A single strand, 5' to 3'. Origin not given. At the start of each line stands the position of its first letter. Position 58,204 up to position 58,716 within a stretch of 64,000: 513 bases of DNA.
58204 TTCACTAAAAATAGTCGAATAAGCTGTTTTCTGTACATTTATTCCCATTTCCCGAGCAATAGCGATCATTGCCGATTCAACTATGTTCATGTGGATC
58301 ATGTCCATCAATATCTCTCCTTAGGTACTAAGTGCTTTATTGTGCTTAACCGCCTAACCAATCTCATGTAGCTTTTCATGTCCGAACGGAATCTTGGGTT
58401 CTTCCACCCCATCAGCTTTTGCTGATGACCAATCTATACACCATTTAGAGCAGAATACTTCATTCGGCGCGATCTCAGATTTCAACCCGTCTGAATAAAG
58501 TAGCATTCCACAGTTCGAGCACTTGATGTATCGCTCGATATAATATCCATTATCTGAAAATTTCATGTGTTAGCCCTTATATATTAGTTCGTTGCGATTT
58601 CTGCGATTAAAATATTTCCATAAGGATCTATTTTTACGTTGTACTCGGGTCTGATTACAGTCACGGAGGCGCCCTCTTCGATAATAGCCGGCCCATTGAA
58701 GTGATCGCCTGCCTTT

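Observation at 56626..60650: Second HyuA - 70-aa Cys4 protein - HyuB operon, paralogous to the fused locus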

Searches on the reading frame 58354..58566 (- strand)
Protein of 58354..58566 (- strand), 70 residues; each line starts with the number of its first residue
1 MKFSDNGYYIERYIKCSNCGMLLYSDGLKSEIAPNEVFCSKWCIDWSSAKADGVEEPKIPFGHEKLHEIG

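Call 3: search_protein_families(library=pfam, proteins=[window:58354-58566:-], max_evalue=0.1)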
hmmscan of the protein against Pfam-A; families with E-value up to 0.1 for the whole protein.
window:58354-58566:- (70 aa): 1 family
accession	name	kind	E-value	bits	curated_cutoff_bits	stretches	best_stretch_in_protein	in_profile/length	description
PF13240.11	Zn_Ribbon_1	-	0.028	14.7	25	0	15-20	1-6/23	zinc-ribbon domain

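Call 5: find_homologous_proteins(query=window:58357-58566:-, max_evalue=0.01)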
Query seq(70 aa) (70 aa): 9 proteins with E <= 0.01 among 9 candidates.
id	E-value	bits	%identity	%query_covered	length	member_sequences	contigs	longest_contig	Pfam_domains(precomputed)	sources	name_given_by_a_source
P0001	1.3e-40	154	94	100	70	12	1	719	-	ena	-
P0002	2.2e-33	131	73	100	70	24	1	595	-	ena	-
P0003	3.8e-33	130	73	100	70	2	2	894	-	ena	-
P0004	3.2e-25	105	61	97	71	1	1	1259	-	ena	-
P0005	3.3e-25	105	61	97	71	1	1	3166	-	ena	-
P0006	7.1e-25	104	59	97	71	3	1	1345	-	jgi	jgi:N-methylhydantoinase B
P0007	6.3e-23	98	86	71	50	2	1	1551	-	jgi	jgi:hypothetical protein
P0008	1.3e-21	93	59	96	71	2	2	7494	-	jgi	-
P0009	1.7e-21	93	54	100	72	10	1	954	-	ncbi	-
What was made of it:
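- Checked: It has homologues at 54-94% identity (call 5).
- Homologues at 54-94% identity (call 5).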

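Call 6: search_protein_families(library=ncbifam, proteins=[window:58354-58566:-], max_evalue=0.1)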
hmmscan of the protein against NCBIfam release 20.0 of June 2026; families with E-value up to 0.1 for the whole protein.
window:58354-58566:- (70 aa): 0 families

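Call 8: find_encoding_contigs(protein=P0008, flank=6000)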
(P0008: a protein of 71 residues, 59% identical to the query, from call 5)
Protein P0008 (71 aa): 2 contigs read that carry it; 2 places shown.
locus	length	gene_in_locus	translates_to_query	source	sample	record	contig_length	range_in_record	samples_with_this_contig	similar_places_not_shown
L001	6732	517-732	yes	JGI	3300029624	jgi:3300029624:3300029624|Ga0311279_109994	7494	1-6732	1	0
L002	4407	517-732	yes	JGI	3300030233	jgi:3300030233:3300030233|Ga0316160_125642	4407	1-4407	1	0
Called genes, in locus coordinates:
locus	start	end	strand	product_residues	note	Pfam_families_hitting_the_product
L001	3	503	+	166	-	?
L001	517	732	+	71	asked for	-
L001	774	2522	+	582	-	PF02538:Hydantoinase_B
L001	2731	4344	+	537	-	PF01547:SBP_bac_1, PF13416:SBP_bac_8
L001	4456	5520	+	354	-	PF13384:HTH_23, PF13518:HTH_28, PF13551:HTH_29, PF13565:HTH_32, PF13358:DDE_3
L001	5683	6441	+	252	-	PF13489:Methyltransf_23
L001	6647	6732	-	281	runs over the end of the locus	?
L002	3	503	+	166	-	?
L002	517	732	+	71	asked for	-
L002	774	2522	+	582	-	PF02538:Hydantoinase_B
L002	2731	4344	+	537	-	PF01547:SBP_bac_1, PF13416:SBP_bac_8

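Call 9: find_encoding_contigs(protein=P0009, flank=8000)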
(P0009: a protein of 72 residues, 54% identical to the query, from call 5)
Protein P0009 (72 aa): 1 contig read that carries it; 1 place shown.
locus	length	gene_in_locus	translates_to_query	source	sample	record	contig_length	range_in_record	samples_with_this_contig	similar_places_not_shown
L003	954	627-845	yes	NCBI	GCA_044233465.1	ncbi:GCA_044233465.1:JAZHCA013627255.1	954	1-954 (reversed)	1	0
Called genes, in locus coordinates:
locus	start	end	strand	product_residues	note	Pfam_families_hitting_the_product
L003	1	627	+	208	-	?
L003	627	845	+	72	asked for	-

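Call 13: find_related_loci(query=A1, collection=genome_contigs, flank=8000)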
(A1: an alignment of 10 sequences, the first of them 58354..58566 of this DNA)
Query A1 (70 aa) in genome_contigs; peptide patterns used: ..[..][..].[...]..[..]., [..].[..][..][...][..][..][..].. (x = any residue, [..] = any of these).
80 stretches matched a pattern; 44 encode a relative of the query (tblastn E <= 1e-3); 44 distinct loci.
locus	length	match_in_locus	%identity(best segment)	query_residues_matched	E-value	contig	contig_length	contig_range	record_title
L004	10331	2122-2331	74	1-70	2e-37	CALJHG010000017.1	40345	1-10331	MAG: uncultured Gammaproteobacteria bacterium isolate S4_Bin_METABAT__295_1 genome assembly, contig: c_000000209457, who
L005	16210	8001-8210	74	1-70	1e-36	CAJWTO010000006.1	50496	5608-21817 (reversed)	MAG TPA_asm: uncultured proteobacterium isolate ERR599094_bin.53_MetaBAT_v2.12.1_MAG genome assembly, contig: NODE_498_l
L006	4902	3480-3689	74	1-70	1e-36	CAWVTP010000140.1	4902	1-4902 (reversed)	MAG TPA_asm: uncultured Puniceicoccaceae bacterium isolate ERR3589583_concoct_116 genome assembly, contig: ERZ7462696.16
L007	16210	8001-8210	74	1-70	3e-36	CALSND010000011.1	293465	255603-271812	MAG: uncultured Gammaproteobacteria bacterium isolate A_MB167 genome assembly, contig: contig_12753_A_MB167, whole genom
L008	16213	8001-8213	56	1-70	2e-30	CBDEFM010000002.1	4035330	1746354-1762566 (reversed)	MAG: Alphaproteobacteria bacterium isolate aeb00254-6c42-428d-b364-e2f44f9e6819 genome assembly, contig: contig_2, whole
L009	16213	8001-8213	52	1-70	2e-29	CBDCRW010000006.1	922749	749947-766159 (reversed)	MAG: Alphaproteobacteria bacterium isolate 17552401-cd1b-4c46-aa27-bcf66b51cbf9 genome assembly, contig: contig_6, whole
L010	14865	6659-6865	55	1-68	4e-29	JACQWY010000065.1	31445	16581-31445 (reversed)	MAG: Gammaproteobacteria bacterium isolate NC_groundwater_1501_Pr4_B-0.1um_67_5 SR1-18-B1_scaffold_702140, whole genome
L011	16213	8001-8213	54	1-70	3e-29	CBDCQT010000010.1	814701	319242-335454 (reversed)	MAG: Alphaproteobacteria bacterium isolate e3c776a9-cacd-4c18-a30b-cff54c8cb4cc genome assembly, contig: contig_10, whol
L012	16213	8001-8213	56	1-70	1e-28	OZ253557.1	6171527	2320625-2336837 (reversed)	MAG: Alphaproteobacteria bacterium isolate 076c979e-b32e-4df2-94ec-b05dd2327168 genome assembly, chromosome: 1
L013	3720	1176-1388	58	1-70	2e-28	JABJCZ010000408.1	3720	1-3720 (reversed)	MAG: Alphaproteobacteria bacterium isolate SI073_bin67 k141_3072570, whole genome shotgun sequence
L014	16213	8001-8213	54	1-70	4e-28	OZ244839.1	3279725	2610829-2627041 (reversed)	MAG: Alphaproteobacteria bacterium isolate 6fc921c6-fbc8-4da4-8046-d56663dc60e1 genome assembly, chromosome: 1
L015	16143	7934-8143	99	1-70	3e-44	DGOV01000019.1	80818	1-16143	MAG TPA_asm: Proteobacteria bacterium UBA4457 UBA4457_contig_49571, whole genome shotgun sequence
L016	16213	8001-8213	55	1-70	4e-28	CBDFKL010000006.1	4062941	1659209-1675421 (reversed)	MAG: Alphaproteobacteria bacterium isolate 1368f247-a1ca-469e-8ff8-323441c52473 genome assembly, contig: contig_6, whole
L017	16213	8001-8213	62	1-70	5e-28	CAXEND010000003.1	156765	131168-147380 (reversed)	MAG TPA_asm: uncultured Rhodospirillaceae bacterium isolate ERR599097_concoct_70 genome assembly, contig: ERZ841426.48,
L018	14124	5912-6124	61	1-70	8e-28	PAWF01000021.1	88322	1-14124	MAG: Gammaproteobacteria bacterium isolate SAT1367 124637, whole genome shotgun sequence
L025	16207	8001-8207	58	1-68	3e-27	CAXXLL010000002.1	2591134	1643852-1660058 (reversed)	MAG: Gammaproteobacteria bacterium isolate c3243a8b-db96-42cf-a016-84d8fe09dca8 genome assembly, contig: contig_2, whole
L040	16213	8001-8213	56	1-70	2e-25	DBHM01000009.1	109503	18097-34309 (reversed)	MAG TPA_asm: Alphaproteobacteria bacterium UBA828 UBA828_contig_688, whole genome shotgun sequence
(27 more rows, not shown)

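Call 17: predict_structure(alignment_id=A1)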
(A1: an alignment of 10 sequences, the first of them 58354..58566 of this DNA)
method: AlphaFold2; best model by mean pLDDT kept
length: 70 residues; sequences in the alignment: 10
mean_pLDDT: 44.3   pTM: 0.29
mean pLDDT of the five models: 44.3, 44.1, 41.8, 40.4, 40.2
residues with pLDDT >= 90: 0; 70-90: 2; 50-70: 17; < 50: 51
segments of 3 or more residues with pLDDT < 50: 1-39, 59-70
pLDDT, mean of each block of 10 residues (from residue 1): 31 42 43 42 61 59 33
secondary structure, 60 per line:
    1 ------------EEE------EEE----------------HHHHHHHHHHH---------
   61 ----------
elements in order: E13-15 E22-24 H41-51
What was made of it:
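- Tried and rejected: The first AF2 run, with 10 sequences, gave a useless model (pLDDT 44, call 17).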

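Call 18: search_solved_structures(query=A1, max_evalue=10, show_alignments=3)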
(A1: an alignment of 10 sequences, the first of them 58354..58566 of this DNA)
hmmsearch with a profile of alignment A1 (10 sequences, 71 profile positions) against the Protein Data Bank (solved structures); distinct sequences matched with E-value up to 10: 2.
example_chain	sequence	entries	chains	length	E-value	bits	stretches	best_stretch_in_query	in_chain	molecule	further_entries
3ksk_A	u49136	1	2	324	0.12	15.5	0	37-63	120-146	Type-2 restriction enzyme PvuII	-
1f7s_A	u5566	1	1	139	0.4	13.8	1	16-55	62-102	ACTIN DEPOLYMERIZING FACTOR (ADF)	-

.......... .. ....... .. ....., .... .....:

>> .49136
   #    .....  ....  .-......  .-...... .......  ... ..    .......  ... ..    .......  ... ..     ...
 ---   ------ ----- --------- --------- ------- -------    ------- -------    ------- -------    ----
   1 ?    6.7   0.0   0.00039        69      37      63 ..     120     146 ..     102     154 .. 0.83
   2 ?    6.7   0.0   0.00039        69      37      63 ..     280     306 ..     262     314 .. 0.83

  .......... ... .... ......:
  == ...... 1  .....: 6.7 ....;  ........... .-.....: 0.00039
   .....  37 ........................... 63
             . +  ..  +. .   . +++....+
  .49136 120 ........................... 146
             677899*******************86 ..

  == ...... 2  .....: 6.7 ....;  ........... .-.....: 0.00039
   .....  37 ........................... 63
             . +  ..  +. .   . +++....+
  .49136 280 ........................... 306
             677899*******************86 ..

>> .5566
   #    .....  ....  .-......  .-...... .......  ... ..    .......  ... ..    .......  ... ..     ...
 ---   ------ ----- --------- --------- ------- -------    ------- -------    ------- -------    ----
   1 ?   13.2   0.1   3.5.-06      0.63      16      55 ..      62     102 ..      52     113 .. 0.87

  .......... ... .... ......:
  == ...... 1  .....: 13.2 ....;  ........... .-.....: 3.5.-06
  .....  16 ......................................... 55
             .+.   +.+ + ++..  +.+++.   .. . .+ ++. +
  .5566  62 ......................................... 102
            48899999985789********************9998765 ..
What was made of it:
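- Tried and rejected: A PDB sequence search with the S profile gave only chance hits, to PvuII and ADF at E>0.1 (call 18).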

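Call 21: search_protein_representatives(alignment_id=A1)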
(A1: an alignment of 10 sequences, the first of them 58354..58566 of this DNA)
Query: 10 sequences, 71 profile positions. Proteins with E-value up to 0.001 (for the whole library): 89; up to 1e-10: 49; up to 1e-30: 0. The best 89 are listed.
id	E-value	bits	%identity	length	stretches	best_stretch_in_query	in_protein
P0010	5.9e-26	106.2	-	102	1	1-56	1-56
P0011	2.3e-25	104.4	-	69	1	1-66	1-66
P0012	4.6e-24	100.2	-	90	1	1-62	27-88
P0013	5.9e-22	93.4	-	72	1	1-65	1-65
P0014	1.4e-21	92.2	-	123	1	1-54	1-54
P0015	2.4e-21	91.5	-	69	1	1-64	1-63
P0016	3.0e-20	88.0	-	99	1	1-60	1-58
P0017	3.6e-20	87.7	-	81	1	1-51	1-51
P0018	1.1e-19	86.2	-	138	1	1-53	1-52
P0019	1.2e-19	86.0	-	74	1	1-48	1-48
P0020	6.5e-19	83.7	-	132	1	1-61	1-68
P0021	8.7e-19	83.3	-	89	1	1-65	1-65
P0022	1.2e-18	82.8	-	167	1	1-55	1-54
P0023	2.5e-18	81.8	-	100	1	1-62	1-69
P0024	1.2e-17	79.6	-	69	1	1-67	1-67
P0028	6.5e-17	77.3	-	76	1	1-52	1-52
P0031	8.0e-17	77.0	-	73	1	1-52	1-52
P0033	1.3e-16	76.3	-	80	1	1-53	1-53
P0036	1.3e-15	73.1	-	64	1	1-52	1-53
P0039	7.5e-15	70.7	-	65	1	1-53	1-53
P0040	1.1e-14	70.1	-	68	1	4-51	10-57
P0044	2.9e-14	68.8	-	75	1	1-51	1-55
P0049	3.9e-13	65.2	-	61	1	1-49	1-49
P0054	1.6e-11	60.0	-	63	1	1-51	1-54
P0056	3.9e-11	58.8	-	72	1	6-51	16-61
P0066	1.4e-09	53.8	-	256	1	1-55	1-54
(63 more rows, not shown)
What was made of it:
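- Checked: A profile finds 89 cluster representatives, 49 of them below 1e-10 (call 21).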

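Call 25: search_protein_families(library=pfam, alignment_id=A2, max_evalue=10)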
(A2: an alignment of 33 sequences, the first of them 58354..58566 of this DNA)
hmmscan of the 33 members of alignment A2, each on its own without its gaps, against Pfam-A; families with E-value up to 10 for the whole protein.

A. member 1, window:58354-58566:- (70 aa): 1 family
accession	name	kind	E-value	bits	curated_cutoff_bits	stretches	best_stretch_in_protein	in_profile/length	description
PF13240.11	Zn_Ribbon_1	-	0.028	14.7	25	1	15-20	1-6/23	zinc-ribbon domain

B. families by the number of members that match (of 33 scanned): 29 families (the first 25 are shown)
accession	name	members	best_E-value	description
PF24273.1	TRASH_HVO_1752_C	9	2.1e-06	HVO_1752, C-terminal TRASH domain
PF06467.20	zf-FCS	9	5.5e-05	MYM-type Zinc finger with FCS sequence motif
PF24461.1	DUF7576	8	0.042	Family of unknown function (DUF7576)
PF08394.17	Arc_trans_TRASH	5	0.00039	Archaeal TRASH domain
PF24900.1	TRASH_ZMYM4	4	0.00094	Zinc finger MYM-type protein 4-like, TRASH domain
PF17848.7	Zn_ribbon_ACC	4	0.0082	Acetyl-CoA carboxylase zinc finger domain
PF09889.16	DUF2116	3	0.017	Probable treble clef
PF01873.23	eIF-5_eIF-2B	2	0.18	Domain found in IF2B/IF5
PF06897.17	DUF1269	1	0.00032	Protein of unknown function (DUF1269)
PF02069.22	Metallothio_Pro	1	0.0075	Prokaryotic metallothionein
PF05515.16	Viral_NABP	1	0.0095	Viral nucleic acid binding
PF04570.20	zf-FLZ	1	0.011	zinc-finger of the FCS-type, C2-C2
PF13824.12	zf-Mss51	1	0.024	Zinc-finger of mitochondrial splicing suppressor 51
PF02591.20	Zn_ribbon_9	1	0.027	C4-type zinc ribbon domain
PF13240.11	Zn_Ribbon_1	1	0.028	zinc-ribbon domain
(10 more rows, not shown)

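Call 33: predict_structure(alignment_id=A2)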
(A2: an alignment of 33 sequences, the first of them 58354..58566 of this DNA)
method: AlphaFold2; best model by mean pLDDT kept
length: 70 residues; sequences in the alignment: 33
mean_pLDDT: 75.1   pTM: 0.59
mean pLDDT of the five models: 75.1, 74.9, 71.6, 70.8, 70.2
residues with pLDDT >= 90: 1; 70-90: 46; 50-70: 15; < 50: 8
segments of 3 or more residues with pLDDT < 50: 67-70
pLDDT, mean of each block of 10 residues (from residue 1): 54 81 83 86 88 83 51
secondary structure, 60 per line:
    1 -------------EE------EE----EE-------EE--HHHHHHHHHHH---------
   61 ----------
elements in order: H41-51
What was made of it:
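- On TRASH clan / zf-FCS zinc finger: The AF2 model has pLDDT 75, and 81-88 in the core (call 33).
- Tried and rejected: A 33-sequence alignment was needed (call 33).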

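Call 39: fold_search(model_id=the predicted structure, library=pdb)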
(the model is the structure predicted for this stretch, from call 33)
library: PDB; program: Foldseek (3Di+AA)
matches with E <= 10: 152; with E <= 0.001: 0
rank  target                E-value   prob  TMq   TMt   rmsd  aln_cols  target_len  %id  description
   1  4tma_K                2.4e-01  0.51  0.41  0.51  14.7        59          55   24  Crystal structure of gyrase bound to its inhibitor YacG (released 2014-07-23)
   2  4tma_J                3.2e-01  0.20  0.30  0.36  15.7        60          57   28  Crystal structure of gyrase bound to its inhibitor YacG (released 2014-07-23)
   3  4tma_I                5.1e-01  0.23  0.33  0.44   9.1        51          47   29  Crystal structure of gyrase bound to its inhibitor YacG (released 2014-07-23)
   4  2das_MODEL_1_A        6.3e-01  0.47  0.44  0.49   8.1        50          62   20  Solution structure of TRASH domain of zinc finger MYM-type protein 5 (released 2006-06-14)
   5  9znf_AT               6.3e-01  0.35  0.38  0.43   4.0        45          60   24  Cryo-EM structure of the Methanosarcina acetivorans 70S ribosome in complex with SriA and SriB (released 2026-01-28)
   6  6skf_BY               7.3e-01  0.51  0.39  0.44   3.5        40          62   22  Cryo-EM Structure of T. kodakarensis 70S ribosome (released 2020-07-29)
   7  2dan_MODEL_1_A        7.3e-01  0.38  0.41  0.46   8.0        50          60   14  The solution structure of the MYND domain (LEU384-CYS430) of human Zinc finger MYND domain containing protein  (released 2006-06-14)
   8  9qf4_BV               7.8e-01  0.51  0.40  0.43   3.4        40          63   22  Structure of P. furiosus 70S ribosome grown at 95 degC (released 2025-11-05)
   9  9e6q_AW               9.6e-01  0.25  0.39  0.47   4.8        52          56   21  Cryo-EM structure of the Pyrobaculum calidifontis 50S ribosomal subunit in complex with Dri (released 2024-11-20)
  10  5yc3_A                1.0e+00  0.11  0.30  0.33   9.1        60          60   22  Crystal structure of AL3 PHD finger bound to H3K4me2 (released 2018-01-24)
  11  4v4n_AV               1.2e+00  0.28  0.41  0.43   3.4        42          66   21  Structure of the Methanococcus jannaschii ribosome-SecYEBeta channel complex (released 2014-07-09)
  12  9vc7_B                1.5e+00  0.14  0.34  0.24   6.6        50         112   14  Structural insights into the tumor suppressor ZMYND11 reveal diverse recognition mechanisms (released 2026-01-14)
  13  2w0t_MODEL_1_A        1.6e+00  0.13  0.32  0.45   4.5        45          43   20  Solution structure of the FCS zinc finger domain of human LMBL2 (released 2009-01-20)
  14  3j6b_W                1.6e+00  0.06  0.25  0.17  15.7        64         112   22  Structure of the yeast mitochondrial large ribosomal subunit (released 2014-04-09)
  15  8rxh_LX               1.7e+00  0.38  0.43  0.36   5.1        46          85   15  CRYO-EM STRUCTURE OF LEISHMANIA MAJOR 80S RIBOSOME WITH A/P/E-site tRNA AND mRNA : PARENTAL STRAIN (released 2024-05-15)
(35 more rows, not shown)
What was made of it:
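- Closest known: YacG, the 65-aa Cys4 inhibitor of DNA gyrase. Same: It is the top Foldseek match (call 39).
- YacG, a small Cys4 FCS-type enzyme inhibitor, is the top Foldseek match, although weak (call 39).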

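Call 42: find_encoding_contigs(protein=P0066, flank=5000, max_places=3)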
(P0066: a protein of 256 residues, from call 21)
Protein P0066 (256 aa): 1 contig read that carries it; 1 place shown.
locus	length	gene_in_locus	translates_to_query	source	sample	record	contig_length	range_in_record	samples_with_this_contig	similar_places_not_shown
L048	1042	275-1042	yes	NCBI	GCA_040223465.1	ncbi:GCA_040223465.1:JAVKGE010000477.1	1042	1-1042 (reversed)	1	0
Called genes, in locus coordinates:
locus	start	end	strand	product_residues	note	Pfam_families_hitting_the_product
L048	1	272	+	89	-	PF19278:Hydant_A_C (weak)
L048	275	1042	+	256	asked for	PF02538:Hydantoinase_B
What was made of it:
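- P0066 lies directly after hyuA in L048 (call 42).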

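Call 62: search_protein_families(library=pfam, proteins=[P0036, P0039, P0031, P0033, P0044, P0049, P0054, P0040, P0056, P0028], max_evalue=0.01)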
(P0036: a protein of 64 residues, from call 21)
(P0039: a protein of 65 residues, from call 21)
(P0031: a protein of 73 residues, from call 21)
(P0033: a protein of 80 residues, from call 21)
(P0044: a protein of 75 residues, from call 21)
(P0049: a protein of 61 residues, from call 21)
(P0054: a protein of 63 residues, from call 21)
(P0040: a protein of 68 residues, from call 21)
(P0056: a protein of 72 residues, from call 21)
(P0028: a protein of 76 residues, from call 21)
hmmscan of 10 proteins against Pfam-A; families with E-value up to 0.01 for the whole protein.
P0036 (64 aa): 1 family
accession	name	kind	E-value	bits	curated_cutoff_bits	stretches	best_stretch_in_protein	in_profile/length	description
PF24900.1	TRASH_ZMYM4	-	0.00094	19.6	27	1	16-46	1-32/42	Zinc finger MYM-type protein 4-like, TRASH domain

P0039 (65 aa): 0 families

P0031 (73 aa): 1 family
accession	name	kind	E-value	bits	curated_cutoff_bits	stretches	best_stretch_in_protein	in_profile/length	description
PF17848.7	Zn_ribbon_ACC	-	0.0082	16.7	24.5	0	14-27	2-15/26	Acetyl-CoA carboxylase zinc finger domain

P0033 (80 aa): 0 families

P0044 (75 aa): 0 families

P0049 (61 aa): 0 families

P0054 (63 aa): 0 families

P0040 (68 aa): 3 families
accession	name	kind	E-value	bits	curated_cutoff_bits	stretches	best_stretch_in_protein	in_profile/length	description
PF24273.1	TRASH_HVO_1752_C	-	2.1e-06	28.2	27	1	21-59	3-41/47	HVO_1752, C-terminal TRASH domain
PF06467.20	zf-FCS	-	5.5e-05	23.3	22.4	1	21-52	6-37/39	MYM-type Zinc finger with FCS sequence motif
PF08394.17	Arc_trans_TRASH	-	0.00039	20.9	27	1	21-59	2-40/43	Archaeal TRASH domain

P0056 (72 aa): 2 families
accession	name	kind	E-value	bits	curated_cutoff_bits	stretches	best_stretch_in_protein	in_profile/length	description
PF24273.1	TRASH_HVO_1752_C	-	9.1e-05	23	27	1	25-58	3-36/47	HVO_1752, C-terminal TRASH domain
PF06467.20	zf-FCS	-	0.001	19.3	22.4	1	25-56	6-37/39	MYM-type Zinc finger with FCS sequence motif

P0028 (76 aa): 1 family
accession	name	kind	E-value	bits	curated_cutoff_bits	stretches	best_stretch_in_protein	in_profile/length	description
PF06467.20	zf-FCS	-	0.0015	18.7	22.4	1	15-46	6-37/39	MYM-type Zinc finger with FCS sequence motif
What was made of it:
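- On TRASH clan / zf-FCS zinc finger: 9 of 33 members hit each family below threshold (calls 25, 62).
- P0040 is above both gathering cut-offs (calls 25, 62).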
